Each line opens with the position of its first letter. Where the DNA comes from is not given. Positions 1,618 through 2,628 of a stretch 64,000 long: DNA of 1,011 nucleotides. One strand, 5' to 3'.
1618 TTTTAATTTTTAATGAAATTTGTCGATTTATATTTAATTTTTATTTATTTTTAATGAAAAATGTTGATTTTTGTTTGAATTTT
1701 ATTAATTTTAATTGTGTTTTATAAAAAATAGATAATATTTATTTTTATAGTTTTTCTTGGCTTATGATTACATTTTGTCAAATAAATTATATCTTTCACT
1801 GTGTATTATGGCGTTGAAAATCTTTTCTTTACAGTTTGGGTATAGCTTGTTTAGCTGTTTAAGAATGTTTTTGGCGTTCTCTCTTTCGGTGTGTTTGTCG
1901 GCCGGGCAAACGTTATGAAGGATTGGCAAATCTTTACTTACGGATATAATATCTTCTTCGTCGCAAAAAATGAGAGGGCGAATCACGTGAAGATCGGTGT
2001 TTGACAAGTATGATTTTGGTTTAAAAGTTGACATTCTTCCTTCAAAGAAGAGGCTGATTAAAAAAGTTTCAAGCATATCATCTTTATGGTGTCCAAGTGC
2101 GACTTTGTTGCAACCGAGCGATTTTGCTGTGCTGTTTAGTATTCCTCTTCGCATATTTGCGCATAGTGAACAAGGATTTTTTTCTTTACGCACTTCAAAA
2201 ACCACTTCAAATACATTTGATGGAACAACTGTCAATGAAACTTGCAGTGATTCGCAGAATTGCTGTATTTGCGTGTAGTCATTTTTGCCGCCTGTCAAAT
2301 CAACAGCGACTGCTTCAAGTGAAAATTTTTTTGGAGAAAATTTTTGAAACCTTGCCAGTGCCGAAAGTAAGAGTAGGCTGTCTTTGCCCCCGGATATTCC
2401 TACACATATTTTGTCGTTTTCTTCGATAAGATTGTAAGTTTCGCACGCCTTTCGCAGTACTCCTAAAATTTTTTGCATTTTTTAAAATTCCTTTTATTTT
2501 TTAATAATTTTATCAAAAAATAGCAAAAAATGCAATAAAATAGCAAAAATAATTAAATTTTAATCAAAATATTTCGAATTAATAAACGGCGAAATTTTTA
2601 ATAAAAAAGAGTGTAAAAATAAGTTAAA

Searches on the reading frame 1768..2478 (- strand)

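Call 9: search_protein_families(library=pfam, proteins=[window:1768-2478:-], max_evalue=0.001)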
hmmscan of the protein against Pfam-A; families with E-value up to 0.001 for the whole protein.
window:1768-2478:- (236 aa): 1 family
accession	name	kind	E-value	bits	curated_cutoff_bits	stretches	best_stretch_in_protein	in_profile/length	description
PF01171.26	ATP_bind_3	-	1.9e-17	64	27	1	23-182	1-157/182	PP-loop family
